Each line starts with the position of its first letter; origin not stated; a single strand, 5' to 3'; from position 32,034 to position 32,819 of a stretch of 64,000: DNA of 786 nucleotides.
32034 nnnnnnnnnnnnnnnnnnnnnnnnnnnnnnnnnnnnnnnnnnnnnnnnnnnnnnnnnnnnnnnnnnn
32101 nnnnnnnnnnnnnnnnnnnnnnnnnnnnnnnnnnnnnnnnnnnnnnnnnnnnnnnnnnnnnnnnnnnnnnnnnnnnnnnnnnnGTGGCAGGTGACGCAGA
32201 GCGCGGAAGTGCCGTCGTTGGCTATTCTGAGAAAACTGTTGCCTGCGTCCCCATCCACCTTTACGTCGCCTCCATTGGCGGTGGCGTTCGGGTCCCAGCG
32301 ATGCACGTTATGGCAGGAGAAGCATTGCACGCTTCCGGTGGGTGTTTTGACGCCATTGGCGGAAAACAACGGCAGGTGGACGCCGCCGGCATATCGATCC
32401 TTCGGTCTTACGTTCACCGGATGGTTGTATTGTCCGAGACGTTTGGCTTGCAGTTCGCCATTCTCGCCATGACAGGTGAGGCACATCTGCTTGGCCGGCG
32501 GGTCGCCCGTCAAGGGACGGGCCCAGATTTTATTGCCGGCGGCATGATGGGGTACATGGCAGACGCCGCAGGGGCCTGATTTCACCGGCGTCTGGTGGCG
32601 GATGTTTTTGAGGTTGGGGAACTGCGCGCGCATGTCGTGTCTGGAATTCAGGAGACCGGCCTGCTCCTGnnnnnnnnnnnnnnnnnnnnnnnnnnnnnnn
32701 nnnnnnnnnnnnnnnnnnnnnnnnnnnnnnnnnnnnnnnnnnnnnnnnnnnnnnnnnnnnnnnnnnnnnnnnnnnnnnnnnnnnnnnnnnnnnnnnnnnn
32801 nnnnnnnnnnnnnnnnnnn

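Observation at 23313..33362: Two giant paralogous cytochromes (22 and 18 haems) built from tandem 4-haem modules and differing by exactly one module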

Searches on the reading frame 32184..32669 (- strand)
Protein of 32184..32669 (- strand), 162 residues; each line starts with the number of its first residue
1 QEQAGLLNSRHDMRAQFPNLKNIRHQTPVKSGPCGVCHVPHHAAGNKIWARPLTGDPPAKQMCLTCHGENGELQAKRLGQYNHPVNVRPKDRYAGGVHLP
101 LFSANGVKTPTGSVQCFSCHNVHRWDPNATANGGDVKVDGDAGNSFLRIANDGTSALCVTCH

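Call 28: search_solved_structures(query=A2, max_evalue=1, show_alignments=4)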
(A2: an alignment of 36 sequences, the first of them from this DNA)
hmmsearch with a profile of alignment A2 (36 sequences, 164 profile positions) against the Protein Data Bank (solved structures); distinct sequences matched with E-value up to 1: 26.
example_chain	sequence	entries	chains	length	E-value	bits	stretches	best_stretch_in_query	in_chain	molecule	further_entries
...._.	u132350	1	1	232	1.2e-10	45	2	4-70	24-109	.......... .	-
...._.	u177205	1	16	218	9.8e-10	42.1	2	5-69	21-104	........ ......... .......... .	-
6ef8_A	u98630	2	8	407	3.1e-07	34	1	33-73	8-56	C-type cytochrome OmcS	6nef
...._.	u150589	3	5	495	0.00015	25.2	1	13-82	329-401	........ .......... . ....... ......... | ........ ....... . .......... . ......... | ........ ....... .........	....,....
4wjy_A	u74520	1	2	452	0.00038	23.9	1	24-89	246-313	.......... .-552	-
2rf7_A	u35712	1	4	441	0.00047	23.6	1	25-89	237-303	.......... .-552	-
1gu6_A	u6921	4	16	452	0.00047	23.6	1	24-89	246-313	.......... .552 | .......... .-552 | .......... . nitrite reductase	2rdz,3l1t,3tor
3bng_A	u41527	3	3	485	0.0012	22.3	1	28-82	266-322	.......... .-552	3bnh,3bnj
1fs7_A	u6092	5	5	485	0.0014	22.1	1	28-82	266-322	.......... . NITRITE REDUCTASE | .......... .-552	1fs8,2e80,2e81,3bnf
1fs9_A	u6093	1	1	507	0.0014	22.1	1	28-82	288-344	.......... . NITRITE REDUCTASE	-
6r2q_A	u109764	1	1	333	0.0038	20.7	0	33-72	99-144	Cystathionine beta-synthase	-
9h19_C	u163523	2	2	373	0.0048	20.4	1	56-124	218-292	Photosynthetic reaction center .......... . subunit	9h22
6qvm_A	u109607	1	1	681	0.028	17.8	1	33-164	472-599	Multiheme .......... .f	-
7xxf_C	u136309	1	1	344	0.056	16.9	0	91-131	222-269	Photosynthetic reaction center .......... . subunit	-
1oah_A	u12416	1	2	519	0.075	16.5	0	14-74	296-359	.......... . NITRITE REDUCTASE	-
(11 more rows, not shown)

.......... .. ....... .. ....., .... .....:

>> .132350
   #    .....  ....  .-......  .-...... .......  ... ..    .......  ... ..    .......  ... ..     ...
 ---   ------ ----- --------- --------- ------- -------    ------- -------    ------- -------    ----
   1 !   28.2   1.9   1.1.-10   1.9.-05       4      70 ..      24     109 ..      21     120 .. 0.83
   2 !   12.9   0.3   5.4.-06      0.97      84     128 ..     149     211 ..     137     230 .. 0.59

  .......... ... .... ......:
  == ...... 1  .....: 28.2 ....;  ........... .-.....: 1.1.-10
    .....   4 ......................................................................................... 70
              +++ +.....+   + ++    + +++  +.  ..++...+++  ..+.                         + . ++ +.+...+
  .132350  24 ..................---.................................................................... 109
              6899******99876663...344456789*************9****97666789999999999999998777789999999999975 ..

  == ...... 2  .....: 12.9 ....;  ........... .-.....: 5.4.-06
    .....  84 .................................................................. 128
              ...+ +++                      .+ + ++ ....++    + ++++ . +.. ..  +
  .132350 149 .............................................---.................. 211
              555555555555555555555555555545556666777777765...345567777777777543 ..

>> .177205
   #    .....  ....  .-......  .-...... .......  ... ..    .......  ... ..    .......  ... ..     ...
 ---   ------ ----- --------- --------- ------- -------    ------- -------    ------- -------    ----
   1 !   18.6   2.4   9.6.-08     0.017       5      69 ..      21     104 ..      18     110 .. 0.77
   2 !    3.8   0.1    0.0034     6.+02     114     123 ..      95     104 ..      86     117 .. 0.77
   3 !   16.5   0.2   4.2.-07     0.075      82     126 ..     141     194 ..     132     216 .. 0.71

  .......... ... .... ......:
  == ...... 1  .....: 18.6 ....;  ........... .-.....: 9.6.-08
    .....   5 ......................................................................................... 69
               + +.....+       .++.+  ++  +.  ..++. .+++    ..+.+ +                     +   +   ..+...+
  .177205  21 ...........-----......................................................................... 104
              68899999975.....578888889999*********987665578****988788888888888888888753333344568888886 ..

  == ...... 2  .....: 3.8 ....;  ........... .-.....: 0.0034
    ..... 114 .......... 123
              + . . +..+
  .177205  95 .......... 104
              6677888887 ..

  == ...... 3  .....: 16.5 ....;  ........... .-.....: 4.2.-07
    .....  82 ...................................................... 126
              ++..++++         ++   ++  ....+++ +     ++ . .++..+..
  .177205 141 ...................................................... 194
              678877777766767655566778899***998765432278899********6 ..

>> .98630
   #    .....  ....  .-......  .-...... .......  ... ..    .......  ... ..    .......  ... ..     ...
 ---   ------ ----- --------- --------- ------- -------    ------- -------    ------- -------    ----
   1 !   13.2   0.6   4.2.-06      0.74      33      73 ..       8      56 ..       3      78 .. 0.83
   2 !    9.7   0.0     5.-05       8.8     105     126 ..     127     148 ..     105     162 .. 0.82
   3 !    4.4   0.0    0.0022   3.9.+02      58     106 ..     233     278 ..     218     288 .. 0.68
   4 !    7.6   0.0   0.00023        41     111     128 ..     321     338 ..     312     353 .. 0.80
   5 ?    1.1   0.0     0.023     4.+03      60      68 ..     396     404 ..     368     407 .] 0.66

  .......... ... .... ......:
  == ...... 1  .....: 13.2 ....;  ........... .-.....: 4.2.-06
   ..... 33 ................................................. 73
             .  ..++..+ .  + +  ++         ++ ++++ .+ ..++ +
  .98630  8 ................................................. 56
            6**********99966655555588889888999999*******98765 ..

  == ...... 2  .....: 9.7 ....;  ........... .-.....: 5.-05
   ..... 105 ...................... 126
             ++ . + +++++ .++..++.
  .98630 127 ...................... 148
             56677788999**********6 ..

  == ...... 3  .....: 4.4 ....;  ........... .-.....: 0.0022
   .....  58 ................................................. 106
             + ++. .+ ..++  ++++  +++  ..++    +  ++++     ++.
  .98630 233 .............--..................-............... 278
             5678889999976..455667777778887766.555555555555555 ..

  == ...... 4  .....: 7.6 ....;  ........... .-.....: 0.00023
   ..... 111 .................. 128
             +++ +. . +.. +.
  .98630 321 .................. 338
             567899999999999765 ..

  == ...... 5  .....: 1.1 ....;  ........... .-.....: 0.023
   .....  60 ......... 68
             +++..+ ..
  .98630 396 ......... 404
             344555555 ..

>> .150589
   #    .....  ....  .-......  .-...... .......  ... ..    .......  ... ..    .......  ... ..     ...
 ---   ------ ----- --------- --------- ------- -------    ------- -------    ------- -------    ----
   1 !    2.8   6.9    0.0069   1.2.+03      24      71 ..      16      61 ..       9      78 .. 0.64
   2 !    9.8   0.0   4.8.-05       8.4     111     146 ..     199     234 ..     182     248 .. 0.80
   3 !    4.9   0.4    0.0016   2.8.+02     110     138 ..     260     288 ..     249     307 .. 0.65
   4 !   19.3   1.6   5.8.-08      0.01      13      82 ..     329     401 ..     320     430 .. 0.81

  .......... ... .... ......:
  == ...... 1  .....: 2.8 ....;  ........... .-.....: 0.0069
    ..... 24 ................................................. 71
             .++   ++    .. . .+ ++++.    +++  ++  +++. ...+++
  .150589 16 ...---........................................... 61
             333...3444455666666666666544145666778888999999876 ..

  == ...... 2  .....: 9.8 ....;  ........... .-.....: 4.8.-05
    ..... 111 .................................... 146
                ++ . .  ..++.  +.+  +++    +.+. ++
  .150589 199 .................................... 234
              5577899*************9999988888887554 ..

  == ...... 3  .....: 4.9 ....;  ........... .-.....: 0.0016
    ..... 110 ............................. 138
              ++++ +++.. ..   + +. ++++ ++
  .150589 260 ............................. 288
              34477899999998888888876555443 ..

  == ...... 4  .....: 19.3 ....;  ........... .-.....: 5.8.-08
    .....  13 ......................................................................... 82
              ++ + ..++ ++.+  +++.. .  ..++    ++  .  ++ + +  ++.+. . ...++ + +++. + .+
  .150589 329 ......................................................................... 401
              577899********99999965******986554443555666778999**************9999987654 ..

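Call 54: predict_structure(alignment_id=A3)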
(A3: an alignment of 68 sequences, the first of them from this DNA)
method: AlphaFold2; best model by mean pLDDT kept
length: 162 residues; sequences in the alignment: 68
mean_pLDDT: 85.1   pTM: 0.77
mean pLDDT of the five models: 85.1, 83.3, 77.1, 76.6, 74.3
residues with pLDDT >= 90: 47; 70-90: 102; 50-70: 13; < 50: 0
segments of 3 or more residues with pLDDT < 50: none
pLDDT, mean of each block of 10 residues (from residue 1): 86 92 96 94 89 87 88 79 81 70 91 90 86 76 85 72 75
secondary structure, 60 per line:
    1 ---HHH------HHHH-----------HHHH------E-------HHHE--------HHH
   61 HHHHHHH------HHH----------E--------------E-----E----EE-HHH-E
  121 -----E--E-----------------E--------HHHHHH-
elements in order: H13-16 H28-31 H58-67 H156-161

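Call 57: fold_search(model_id=the predicted structure, library=pdb)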
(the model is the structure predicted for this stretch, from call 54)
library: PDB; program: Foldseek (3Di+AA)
matches with E <= 10: 1; with E <= 0.001: 0
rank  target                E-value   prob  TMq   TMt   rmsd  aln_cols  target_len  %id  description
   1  2dar_MODEL_1_A        4.6e+00  0.01  0.09  0.14  13.9        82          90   10  Solution structure of first LIM domain of Enigma-like PDZ and LIM domains protein (released 2006-12-12)

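Call 91: search_protein_representatives(alignment_id=A3)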
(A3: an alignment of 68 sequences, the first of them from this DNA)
Query: 68 sequences, 163 profile positions. Proteins with E-value up to 0.001 (for the whole library): 5057; up to 1e-10: 1071; up to 1e-30: 345. The best 150 are listed.
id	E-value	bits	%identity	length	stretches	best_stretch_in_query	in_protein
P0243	0.0e+00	1533.6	-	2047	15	2-163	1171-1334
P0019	0.0e+00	1108.5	-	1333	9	1-163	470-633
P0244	4.0e-296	986.3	-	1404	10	1-163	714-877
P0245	1.5e-290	968.2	-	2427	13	4-163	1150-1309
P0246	1.1e-275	919.9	-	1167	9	3-163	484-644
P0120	5.1e-273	911.2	-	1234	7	2-163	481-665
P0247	2.4e-268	896.0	-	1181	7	2-163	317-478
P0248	3.4e-268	895.5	-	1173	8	2-163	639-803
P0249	1.6e-265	886.8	-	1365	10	3-163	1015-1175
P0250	5.2e-255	852.6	-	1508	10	2-163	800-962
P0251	8.6e-248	829.2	-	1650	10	4-163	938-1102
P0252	1.3e-247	828.6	-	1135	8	2-163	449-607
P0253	3.7e-245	820.6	-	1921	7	5-163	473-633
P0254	2.0e-242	811.7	-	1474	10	2-163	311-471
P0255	3.8e-227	762.0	-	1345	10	4-163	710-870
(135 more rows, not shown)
